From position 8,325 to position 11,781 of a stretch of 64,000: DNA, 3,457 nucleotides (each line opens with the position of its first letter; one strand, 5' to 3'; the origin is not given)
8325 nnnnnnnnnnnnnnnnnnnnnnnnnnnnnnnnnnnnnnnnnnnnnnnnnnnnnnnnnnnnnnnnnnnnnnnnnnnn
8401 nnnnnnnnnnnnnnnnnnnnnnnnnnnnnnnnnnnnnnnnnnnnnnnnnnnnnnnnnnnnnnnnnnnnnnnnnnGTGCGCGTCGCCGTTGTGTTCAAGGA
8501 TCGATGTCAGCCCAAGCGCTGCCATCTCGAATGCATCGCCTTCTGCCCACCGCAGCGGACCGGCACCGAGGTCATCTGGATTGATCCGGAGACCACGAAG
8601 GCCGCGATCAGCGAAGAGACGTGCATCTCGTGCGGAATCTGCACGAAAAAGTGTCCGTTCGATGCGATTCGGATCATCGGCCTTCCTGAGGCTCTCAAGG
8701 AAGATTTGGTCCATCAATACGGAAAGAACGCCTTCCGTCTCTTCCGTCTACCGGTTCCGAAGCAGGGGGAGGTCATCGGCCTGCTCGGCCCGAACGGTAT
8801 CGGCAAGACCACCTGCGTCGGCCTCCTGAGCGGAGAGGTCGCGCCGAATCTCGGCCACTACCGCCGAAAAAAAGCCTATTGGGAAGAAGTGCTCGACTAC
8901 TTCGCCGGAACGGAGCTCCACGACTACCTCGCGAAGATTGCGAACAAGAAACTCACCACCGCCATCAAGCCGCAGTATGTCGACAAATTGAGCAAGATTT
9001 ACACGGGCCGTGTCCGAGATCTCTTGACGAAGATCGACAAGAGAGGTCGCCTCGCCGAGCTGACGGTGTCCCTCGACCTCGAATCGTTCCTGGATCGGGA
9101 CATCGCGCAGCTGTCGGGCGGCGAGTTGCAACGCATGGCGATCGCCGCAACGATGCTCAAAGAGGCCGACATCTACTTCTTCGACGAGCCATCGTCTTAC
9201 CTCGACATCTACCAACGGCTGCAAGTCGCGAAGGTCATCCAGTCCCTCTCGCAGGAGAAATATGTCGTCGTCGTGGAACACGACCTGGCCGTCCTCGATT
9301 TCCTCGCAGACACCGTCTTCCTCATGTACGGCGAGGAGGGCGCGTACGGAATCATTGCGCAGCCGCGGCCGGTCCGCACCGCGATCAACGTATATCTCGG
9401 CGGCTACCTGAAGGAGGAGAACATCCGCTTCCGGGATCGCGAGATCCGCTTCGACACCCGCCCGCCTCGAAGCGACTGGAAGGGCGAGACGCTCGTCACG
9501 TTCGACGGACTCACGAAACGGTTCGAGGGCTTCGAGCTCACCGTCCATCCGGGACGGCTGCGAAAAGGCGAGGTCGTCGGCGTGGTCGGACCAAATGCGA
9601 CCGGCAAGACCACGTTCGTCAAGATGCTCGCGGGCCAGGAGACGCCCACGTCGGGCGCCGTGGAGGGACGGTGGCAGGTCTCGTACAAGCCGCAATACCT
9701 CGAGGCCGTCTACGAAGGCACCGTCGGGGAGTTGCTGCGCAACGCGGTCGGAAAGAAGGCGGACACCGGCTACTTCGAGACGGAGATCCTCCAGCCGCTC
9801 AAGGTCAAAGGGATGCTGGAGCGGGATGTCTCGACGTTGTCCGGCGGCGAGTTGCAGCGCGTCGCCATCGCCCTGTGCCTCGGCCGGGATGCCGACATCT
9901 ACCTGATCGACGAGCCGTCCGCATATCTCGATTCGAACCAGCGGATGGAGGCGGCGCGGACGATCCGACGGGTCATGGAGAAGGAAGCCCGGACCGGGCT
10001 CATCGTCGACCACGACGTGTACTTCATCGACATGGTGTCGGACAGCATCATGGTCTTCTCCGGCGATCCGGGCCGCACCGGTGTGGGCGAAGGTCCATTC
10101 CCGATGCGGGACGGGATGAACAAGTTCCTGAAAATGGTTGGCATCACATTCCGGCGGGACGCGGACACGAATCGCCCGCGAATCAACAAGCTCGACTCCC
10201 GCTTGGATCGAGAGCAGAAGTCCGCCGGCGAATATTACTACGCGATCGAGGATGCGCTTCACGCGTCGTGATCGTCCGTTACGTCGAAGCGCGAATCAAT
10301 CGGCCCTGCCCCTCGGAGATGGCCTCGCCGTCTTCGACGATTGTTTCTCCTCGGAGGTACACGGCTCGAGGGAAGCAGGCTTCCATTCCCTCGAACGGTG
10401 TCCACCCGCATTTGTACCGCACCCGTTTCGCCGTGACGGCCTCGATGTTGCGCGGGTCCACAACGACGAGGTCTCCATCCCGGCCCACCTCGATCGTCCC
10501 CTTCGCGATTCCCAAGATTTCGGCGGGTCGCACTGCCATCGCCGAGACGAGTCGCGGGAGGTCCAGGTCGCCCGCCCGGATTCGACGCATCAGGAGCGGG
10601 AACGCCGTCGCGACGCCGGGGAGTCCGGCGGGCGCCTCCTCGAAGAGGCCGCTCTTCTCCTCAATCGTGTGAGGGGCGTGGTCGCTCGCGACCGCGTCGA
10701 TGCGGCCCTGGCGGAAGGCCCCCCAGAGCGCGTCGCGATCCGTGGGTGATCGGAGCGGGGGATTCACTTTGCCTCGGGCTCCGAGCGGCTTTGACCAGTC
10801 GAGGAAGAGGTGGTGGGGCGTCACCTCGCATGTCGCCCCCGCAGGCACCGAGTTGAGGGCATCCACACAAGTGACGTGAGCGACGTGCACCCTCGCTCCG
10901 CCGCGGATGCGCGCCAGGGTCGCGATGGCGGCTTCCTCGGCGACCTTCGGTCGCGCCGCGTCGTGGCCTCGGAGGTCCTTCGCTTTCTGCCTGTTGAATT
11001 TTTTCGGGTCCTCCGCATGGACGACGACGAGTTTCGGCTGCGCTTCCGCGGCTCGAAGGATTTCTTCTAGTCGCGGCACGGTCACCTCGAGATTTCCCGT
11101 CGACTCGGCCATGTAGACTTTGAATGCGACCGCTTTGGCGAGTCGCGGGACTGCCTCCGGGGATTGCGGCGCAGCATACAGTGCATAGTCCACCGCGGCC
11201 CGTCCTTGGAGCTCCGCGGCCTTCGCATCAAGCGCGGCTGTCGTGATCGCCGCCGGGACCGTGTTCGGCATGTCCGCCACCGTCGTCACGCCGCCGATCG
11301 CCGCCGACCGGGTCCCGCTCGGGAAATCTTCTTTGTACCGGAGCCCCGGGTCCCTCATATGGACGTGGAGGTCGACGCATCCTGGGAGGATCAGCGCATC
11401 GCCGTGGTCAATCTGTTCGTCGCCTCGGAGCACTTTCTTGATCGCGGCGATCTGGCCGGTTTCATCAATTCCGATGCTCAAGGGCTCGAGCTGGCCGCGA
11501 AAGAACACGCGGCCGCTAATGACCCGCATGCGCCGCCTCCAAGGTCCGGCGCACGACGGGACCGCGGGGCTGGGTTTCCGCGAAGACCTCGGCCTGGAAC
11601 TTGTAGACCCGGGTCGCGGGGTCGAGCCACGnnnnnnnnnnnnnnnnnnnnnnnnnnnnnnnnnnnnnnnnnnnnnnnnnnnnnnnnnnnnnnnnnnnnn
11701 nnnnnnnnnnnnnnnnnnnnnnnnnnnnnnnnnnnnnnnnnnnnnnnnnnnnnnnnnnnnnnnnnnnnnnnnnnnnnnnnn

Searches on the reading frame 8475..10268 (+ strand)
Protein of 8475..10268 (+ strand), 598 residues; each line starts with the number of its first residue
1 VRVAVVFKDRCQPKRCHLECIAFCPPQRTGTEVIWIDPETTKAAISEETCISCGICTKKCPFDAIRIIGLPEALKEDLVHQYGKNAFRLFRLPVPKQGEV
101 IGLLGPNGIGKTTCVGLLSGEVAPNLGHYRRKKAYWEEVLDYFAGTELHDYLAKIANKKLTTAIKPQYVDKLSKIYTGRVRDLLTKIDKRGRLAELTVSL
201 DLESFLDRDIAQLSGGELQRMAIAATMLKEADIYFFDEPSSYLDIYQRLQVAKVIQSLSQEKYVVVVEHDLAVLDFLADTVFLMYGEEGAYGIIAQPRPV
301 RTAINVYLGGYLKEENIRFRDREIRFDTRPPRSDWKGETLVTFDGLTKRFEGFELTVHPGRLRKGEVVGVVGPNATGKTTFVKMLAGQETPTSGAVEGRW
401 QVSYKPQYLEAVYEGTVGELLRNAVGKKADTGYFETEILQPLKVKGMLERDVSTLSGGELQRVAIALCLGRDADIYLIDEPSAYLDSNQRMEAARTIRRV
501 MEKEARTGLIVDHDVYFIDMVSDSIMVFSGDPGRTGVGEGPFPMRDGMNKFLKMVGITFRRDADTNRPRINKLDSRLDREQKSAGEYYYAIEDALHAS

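Call 18: search_protein_families(library=pfam, proteins=[window:8475-10268:+], max_evalue=0.001)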
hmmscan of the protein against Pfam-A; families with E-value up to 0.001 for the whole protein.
window:8475-10268:+ (598 aa): 10 families
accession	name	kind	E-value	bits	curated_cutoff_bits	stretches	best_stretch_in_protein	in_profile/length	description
PF00005.33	ABC_tran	-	6.2e-40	137.4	25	2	362-482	8-136/137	ABC transporter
PF02463.25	SMC_N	-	1.3e-11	44.8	40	1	188-275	135-203/220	RecF/RecN/SMC N terminal domain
PF04068.21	Fer4_RLI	-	2.7e-10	40.2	23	1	1-30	1-33/35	Possible Fer4-like domain in RNase L inhibitor, RLI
PF13304.12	AAA_21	-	3.6e-09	37.5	27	0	456-508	239-292/304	AAA domain, putative AbiEii toxin, Type IV TA system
PF00037.32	Fer4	-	1.6e-06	28.1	21.1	1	45-66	3-24/24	4Fe-4S binding domain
PF13191.12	AAA_16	-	2e-06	28.8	32.6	0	362-468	19-104/167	AAA ATPase domain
PF12837.12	Fer4_6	-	0.00012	22.3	25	1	43-65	2-24/24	4Fe-4S binding domain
PF14697.11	Fer4_21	-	0.00013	22.5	35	1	15-66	10-58/59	4Fe-4S dicluster domain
PF12838.12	Fer4_7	-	0.00034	21.5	27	1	15-64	4-52/52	4Fe-4S dicluster domain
PF00004.35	AAA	-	0.00063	20.6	21.2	0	370-388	3-21/131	ATPase family associated with various cellular activities (AAA)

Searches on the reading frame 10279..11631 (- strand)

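Call 18: search_protein_families(library=pfam, proteins=[window:10279-11631:-], max_evalue=0.001)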
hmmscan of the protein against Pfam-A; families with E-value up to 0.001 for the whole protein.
window:10279-11631:- (450 aa): 2 families
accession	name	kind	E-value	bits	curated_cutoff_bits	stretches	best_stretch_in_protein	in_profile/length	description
PF01979.26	Amidohydro_1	-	2.9e-22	79.8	25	1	81-396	2-322/345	Amidohydrolase family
PF07969.17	Amidohydro_3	-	1.2e-08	35.4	29.7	1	352-431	403-471/472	Amidohydrolase family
